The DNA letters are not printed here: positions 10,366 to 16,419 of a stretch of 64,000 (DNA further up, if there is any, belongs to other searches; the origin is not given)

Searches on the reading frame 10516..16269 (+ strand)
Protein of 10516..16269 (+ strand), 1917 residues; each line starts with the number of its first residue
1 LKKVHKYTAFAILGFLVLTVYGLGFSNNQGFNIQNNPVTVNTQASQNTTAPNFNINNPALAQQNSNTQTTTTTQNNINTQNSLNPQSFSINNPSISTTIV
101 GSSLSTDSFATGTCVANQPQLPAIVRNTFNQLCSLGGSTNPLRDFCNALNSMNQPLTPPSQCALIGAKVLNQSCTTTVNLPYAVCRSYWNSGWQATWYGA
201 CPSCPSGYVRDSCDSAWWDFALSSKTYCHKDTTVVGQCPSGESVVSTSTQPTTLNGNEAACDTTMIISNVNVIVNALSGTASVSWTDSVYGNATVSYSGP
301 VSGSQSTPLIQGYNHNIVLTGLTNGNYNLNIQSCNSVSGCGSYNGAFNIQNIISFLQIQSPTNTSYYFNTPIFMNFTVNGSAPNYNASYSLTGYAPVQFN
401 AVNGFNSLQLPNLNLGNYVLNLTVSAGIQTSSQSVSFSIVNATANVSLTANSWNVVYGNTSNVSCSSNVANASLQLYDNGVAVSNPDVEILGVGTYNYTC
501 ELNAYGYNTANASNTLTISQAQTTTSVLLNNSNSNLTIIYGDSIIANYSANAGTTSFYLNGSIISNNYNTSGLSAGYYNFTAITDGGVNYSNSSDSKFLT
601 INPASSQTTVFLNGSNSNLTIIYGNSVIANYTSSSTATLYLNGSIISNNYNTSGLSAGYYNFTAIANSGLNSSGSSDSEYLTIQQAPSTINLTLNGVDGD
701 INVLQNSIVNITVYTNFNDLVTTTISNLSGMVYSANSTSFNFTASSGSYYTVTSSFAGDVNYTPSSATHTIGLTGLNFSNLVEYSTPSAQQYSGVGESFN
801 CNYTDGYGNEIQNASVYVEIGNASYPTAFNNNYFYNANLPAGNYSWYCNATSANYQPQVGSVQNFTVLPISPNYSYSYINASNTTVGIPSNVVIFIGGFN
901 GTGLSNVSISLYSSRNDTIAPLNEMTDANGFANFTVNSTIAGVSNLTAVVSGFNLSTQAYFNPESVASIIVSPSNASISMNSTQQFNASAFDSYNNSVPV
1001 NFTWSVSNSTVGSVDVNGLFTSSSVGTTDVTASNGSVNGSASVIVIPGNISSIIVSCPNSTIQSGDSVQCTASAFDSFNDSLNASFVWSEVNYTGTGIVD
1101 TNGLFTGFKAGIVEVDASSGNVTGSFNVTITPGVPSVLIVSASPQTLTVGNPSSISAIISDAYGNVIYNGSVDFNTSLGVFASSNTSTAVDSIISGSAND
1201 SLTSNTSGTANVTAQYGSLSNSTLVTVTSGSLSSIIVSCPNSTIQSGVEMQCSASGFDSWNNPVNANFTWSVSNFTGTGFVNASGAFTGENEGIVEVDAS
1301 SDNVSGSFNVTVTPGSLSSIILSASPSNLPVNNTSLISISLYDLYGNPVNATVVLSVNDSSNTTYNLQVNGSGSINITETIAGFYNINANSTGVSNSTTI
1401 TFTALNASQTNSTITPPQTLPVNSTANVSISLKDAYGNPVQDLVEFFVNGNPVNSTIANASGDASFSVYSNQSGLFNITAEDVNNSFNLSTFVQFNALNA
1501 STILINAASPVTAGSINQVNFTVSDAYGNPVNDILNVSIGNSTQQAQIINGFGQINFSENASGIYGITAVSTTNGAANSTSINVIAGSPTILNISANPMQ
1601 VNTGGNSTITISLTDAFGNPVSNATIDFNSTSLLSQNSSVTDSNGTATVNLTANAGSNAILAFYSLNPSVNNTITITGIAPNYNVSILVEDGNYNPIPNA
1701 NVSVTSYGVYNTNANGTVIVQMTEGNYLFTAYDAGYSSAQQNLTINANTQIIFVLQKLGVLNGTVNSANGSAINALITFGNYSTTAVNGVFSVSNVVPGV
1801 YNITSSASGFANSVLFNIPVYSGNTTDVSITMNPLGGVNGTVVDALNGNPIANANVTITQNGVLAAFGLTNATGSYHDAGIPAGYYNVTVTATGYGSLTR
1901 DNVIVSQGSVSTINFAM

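Call 70: search_protein_families(library=pfam, proteins=[window:10516-16269:+], max_evalue=0.001)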
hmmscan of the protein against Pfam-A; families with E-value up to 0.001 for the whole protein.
window:10516-16269:+ (1917 aa): 7 families
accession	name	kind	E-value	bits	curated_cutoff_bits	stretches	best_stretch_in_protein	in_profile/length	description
PF13620.12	CarboxypepD_reg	-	2.6e-22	79.4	32.3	3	1838-1917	2-81/82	Carboxypeptidase regulatory-like domain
PF02369.22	Big_1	-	7.8e-16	58.4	34.9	4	1603-1664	15-80/93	Bacterial Ig-like domain (group 1)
PF02368.24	Big_2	-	1.8e-07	31.4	22.8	1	966-1045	2-79/79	Bacterial Ig-like domain (group 2)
PF13715.12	CarbopepD_reg_2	-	3.7e-06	27.3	32.2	1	1838-1915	1-74/88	CarboxypepD_reg-like domain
PF11974.14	bMG3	-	3.8e-05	24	34.9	0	902-938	26-60/103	Bacterial alpha-2-macroglobulin MG3 domain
PF24107.1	DUF7382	-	0.00014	22.1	27.4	0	1600-1650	13-65/65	Domain of unknown function (DUF7382)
PF16640.11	Big_3_5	-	0.00078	20.4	35.5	1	1595-1672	2-81/88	Bacterial Ig-like domain (group 3)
